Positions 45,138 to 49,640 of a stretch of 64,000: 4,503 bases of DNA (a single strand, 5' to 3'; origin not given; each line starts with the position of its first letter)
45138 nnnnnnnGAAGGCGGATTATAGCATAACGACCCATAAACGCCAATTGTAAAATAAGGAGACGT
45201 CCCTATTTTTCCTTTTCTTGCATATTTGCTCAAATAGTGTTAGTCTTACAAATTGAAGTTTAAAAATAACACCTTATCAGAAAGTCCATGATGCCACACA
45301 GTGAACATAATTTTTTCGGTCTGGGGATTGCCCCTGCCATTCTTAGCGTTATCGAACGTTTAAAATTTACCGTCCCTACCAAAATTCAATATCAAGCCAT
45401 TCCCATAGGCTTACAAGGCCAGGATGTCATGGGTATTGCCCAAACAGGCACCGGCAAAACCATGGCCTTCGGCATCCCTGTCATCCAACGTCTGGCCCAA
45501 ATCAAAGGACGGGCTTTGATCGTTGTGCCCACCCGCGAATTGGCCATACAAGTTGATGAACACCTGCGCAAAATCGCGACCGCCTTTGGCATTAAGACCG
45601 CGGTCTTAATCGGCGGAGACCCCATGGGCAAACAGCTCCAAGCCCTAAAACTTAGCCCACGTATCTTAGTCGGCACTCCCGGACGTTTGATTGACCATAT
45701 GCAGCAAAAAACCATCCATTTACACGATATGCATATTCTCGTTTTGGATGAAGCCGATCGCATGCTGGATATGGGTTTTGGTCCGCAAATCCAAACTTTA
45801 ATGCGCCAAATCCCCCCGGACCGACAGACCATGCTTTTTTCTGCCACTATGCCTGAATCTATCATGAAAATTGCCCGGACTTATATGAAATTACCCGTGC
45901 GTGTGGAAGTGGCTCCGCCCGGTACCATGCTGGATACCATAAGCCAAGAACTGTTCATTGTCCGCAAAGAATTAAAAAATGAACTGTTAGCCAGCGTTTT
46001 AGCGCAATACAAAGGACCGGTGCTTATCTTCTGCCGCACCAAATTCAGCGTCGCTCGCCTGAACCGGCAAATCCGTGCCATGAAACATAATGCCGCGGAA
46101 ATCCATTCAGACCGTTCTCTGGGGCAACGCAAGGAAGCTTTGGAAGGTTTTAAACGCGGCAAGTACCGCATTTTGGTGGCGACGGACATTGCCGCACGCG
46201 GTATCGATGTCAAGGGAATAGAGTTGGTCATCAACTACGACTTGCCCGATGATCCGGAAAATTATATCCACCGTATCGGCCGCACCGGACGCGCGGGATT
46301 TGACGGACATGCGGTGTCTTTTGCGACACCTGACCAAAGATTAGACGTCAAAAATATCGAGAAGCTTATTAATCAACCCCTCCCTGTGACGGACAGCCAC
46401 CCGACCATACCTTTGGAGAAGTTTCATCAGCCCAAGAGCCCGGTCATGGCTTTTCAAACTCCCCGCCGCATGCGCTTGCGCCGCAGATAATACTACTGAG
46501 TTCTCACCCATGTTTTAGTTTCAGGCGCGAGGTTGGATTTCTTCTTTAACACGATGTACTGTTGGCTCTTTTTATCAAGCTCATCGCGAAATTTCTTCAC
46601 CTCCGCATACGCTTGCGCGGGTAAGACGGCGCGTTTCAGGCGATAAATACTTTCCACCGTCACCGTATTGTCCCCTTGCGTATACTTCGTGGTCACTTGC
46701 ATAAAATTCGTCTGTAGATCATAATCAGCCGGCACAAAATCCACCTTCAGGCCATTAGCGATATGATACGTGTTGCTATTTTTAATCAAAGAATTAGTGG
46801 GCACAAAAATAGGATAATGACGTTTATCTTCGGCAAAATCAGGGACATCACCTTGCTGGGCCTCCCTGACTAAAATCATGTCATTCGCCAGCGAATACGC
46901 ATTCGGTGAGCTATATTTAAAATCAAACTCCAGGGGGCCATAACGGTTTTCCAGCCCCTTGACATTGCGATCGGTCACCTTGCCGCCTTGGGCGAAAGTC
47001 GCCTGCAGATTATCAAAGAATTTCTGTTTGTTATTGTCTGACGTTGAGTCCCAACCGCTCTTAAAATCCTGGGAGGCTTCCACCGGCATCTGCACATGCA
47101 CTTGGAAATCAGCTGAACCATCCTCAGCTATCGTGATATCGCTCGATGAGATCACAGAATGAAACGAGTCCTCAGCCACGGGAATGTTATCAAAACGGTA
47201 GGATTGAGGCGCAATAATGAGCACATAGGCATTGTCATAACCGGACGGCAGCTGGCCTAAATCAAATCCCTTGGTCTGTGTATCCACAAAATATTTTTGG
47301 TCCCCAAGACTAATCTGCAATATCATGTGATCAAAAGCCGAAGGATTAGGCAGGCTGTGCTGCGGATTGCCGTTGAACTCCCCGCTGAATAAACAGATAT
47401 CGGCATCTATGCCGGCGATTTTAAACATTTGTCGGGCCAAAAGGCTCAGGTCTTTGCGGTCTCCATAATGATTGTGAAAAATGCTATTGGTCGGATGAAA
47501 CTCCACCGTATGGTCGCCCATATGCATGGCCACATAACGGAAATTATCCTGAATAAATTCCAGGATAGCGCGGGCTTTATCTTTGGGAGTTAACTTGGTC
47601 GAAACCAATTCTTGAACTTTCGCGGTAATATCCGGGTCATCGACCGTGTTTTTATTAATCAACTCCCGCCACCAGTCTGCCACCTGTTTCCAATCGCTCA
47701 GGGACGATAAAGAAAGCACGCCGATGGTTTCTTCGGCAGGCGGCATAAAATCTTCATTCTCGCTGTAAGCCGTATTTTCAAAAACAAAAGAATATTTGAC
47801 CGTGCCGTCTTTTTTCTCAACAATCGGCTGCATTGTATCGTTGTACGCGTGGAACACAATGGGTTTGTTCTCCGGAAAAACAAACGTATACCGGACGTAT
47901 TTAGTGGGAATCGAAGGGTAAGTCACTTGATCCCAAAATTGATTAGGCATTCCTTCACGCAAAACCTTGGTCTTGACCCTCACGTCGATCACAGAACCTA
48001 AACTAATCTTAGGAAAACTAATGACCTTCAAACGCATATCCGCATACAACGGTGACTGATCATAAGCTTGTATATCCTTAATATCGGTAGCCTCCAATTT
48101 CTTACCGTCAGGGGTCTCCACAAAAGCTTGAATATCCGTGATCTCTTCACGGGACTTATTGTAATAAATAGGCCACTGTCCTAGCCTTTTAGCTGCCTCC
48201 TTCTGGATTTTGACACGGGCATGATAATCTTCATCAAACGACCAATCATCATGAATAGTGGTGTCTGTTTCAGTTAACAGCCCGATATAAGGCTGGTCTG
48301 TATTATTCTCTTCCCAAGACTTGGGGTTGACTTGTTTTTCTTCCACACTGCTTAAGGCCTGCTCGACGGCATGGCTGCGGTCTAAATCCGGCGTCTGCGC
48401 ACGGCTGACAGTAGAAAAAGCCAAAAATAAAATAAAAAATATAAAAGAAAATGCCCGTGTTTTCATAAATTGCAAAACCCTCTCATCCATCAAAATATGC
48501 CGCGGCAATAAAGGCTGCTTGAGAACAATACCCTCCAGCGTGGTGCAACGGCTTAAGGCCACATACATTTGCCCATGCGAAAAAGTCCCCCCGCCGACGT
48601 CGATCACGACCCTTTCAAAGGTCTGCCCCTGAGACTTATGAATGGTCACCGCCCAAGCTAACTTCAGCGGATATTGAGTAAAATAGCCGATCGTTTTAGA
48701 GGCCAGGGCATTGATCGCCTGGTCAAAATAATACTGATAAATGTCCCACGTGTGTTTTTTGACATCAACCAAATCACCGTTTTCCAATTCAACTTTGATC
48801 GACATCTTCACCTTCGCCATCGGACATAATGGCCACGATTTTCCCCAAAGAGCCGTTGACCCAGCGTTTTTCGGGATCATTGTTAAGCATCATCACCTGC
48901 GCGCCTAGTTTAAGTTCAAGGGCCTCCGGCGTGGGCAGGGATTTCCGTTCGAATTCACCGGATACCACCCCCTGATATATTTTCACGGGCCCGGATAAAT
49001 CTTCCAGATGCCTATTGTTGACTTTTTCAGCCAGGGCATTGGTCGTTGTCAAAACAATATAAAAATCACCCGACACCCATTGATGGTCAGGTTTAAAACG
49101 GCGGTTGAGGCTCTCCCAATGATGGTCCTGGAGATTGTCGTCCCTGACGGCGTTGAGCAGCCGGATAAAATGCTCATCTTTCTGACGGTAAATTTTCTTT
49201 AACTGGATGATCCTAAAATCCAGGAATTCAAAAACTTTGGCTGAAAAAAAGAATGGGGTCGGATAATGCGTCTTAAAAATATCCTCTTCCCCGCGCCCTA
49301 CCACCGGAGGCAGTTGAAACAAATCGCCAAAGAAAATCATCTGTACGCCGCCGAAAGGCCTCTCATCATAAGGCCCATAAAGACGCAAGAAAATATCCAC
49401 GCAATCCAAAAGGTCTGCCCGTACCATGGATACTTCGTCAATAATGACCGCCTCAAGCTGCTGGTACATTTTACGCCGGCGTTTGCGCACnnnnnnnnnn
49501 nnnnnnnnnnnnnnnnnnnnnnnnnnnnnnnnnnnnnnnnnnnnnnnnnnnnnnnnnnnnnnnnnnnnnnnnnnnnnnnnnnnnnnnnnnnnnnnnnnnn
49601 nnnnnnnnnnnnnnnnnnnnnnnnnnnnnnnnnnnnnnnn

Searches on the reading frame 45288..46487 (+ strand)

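Call 35: search_protein_families(library=pfam, proteins=[window:45288-46487:+], max_evalue=0.0001)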
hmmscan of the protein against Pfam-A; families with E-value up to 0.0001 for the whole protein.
window:45288-46487:+ (400 aa): 3 families
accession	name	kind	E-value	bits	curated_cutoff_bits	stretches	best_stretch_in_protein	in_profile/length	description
PF00270.35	DEAD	-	2.1e-51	174.4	26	1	31-194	1-166/167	DEAD/DEAH box helicase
PF00271.37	Helicase_C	-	1.2e-32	112.8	23.5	1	231-337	3-110/110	Helicase conserved C-terminal domain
PF04851.21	ResIII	-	8.9e-08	32.7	22.5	1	47-188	26-162/164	Type III restriction enzyme, res subunit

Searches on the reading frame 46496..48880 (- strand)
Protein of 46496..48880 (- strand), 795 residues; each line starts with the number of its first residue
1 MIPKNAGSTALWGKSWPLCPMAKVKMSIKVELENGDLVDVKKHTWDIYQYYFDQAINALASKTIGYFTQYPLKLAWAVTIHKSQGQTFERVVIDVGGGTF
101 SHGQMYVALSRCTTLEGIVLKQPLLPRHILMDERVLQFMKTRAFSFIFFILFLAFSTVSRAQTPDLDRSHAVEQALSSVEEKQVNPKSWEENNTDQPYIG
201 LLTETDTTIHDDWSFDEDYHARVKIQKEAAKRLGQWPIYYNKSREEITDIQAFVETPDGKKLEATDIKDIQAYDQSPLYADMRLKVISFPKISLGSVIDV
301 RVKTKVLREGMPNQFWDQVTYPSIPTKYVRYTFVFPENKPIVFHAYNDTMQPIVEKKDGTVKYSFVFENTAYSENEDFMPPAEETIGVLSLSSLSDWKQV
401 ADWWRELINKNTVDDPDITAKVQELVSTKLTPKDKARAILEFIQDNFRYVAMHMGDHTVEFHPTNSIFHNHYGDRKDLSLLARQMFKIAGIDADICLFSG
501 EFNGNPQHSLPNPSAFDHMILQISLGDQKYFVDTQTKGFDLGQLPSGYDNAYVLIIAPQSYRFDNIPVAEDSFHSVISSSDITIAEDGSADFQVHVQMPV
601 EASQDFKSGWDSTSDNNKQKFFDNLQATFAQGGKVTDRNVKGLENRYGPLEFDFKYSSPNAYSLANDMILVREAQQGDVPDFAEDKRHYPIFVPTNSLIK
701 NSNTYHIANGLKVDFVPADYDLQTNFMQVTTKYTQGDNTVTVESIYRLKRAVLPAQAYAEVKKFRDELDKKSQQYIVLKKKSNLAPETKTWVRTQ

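Call 35: search_protein_families(library=pfam, proteins=[window:46496-48880:-], max_evalue=0.0001)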
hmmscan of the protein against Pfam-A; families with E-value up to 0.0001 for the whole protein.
window:46496-48880:- (795 aa): 3 families
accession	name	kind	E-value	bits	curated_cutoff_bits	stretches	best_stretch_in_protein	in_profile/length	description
PF12969.12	DUF3857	-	2.8e-24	86.5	24.6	1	214-371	4-167/170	Domain of Unknown Function with PDB structure (DUF3857)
PF13538.12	UvrD_C_2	-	2.8e-06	27.5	27.4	1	74-113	1-46/52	UvrD-like helicase C-terminal domain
PF02689.20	Herpes_Helicase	-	8.7e-05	21.1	27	0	67-121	722-777/808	Helicase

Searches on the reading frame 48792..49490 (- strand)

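Call 68: search_protein_families(library=pfam, proteins=[window:48792-49490:-], max_evalue=0.001)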
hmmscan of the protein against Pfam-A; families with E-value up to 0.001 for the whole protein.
window:48792-49490:- (233 aa): 3 families
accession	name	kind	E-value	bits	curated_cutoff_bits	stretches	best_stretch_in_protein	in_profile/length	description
PF05970.20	PIF1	-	5.7e-13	49.4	25.9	1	4-122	95-219/223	PIF1-like helicase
PF21530.3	Pif1_2B_dom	-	1.6e-05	25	23.9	1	188-219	13-45/47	DNA helicase Pif1, 2B domain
PF18335.7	SH3_13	-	0.00026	21.2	41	1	193-224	26-55/65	ATP-dependent RecD-like DNA helicase SH3 domain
